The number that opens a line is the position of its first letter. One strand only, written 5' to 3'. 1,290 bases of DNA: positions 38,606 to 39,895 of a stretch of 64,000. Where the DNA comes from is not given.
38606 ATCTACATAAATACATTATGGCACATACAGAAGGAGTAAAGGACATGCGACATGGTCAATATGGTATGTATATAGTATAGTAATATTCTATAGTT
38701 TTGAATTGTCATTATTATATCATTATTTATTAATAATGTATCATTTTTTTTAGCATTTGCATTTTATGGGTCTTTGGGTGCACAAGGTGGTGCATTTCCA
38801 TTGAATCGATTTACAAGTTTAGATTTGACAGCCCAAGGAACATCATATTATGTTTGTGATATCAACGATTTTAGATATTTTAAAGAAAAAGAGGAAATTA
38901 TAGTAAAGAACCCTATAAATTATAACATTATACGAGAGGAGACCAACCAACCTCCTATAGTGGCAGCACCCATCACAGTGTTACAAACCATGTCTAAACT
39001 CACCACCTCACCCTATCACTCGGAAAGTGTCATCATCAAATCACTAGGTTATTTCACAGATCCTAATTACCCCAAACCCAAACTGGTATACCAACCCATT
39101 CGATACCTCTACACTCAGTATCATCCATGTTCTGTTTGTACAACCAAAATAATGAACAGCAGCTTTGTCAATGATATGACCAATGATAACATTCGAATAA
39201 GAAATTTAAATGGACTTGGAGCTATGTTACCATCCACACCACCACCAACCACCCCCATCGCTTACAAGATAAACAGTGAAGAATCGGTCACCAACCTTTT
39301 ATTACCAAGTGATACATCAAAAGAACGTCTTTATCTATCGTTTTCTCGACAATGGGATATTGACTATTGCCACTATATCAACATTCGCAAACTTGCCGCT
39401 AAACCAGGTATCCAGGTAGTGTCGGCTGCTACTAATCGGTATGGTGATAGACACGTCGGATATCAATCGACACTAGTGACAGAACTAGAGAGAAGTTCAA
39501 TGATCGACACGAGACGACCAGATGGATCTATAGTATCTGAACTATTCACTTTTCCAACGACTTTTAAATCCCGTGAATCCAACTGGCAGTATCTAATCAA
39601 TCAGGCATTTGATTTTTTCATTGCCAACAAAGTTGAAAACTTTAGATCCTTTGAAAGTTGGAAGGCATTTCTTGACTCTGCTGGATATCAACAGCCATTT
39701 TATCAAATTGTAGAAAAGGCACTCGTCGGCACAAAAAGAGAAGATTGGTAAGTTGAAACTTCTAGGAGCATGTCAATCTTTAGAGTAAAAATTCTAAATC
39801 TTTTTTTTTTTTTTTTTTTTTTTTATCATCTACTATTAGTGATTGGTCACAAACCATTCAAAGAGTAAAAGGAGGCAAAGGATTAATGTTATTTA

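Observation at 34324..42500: Birth-and-death cluster of an uncharacterised secreted-protein family: one intact copy, one 1-nt-deleted copy, one decayed copy and one inverted fragment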

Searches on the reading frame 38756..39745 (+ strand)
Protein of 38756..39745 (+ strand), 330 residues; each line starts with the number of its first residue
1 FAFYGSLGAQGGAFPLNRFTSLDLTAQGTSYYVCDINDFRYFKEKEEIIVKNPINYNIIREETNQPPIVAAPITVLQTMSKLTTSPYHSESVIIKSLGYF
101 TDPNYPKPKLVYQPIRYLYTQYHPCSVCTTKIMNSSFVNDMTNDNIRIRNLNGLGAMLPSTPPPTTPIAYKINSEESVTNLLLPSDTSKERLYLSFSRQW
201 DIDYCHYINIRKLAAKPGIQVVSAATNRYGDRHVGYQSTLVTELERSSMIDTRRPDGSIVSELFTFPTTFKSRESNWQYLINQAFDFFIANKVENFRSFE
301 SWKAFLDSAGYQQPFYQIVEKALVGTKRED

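Call 65: predict_structure(alignment_id=A4)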
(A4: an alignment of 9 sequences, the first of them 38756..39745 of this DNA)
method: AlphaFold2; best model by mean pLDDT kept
length: 330 residues; sequences in the alignment: 9
mean_pLDDT: 51.2   pTM: 0.40
mean pLDDT of the five models: 51.2, 48.5, 46.0, 44.9, 41.3
residues with pLDDT >= 90: 10; 70-90: 59; 50-70: 56; < 50: 205
segments of 3 or more residues with pLDDT < 50: 1-30, 32-43, 47-130, 135-182, 195-205, 222-233
pLDDT, mean of each block of 10 residues (from residue 1): 37 41 44 43 44 32 40 35 29 38 36 35 41 47 46 37 32 32 53 48 47 57 39 56 81 83 69 70 71 74 89 88 71
secondary structure, 60 per line:
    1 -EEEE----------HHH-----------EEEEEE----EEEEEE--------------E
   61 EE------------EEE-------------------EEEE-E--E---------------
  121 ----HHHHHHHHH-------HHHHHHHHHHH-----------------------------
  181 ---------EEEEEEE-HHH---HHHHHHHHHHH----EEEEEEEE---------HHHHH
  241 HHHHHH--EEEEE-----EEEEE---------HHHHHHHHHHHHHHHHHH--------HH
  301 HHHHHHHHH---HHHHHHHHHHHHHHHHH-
elements in order: E2-5 E30-35 E40-45 E60-62 E75-77 E97-100 H125-133 H141-151 E190-196 H204-214 E219-226 H236-246 E249-253 E259-263 H273-290 H299-309 H313-329

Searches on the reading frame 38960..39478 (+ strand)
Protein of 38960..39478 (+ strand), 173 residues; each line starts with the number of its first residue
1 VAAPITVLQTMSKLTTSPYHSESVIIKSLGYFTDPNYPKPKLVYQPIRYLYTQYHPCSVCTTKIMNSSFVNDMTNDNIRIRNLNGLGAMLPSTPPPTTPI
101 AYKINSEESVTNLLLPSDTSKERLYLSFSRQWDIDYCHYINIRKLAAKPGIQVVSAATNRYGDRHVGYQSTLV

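Call 51: find_homologous_proteins(query=A3, max_evalue=0.1)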
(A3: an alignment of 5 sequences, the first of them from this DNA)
Query A3 (5 sequences): 1167 candidates shared short words with the query, none scored E <= 0.1.
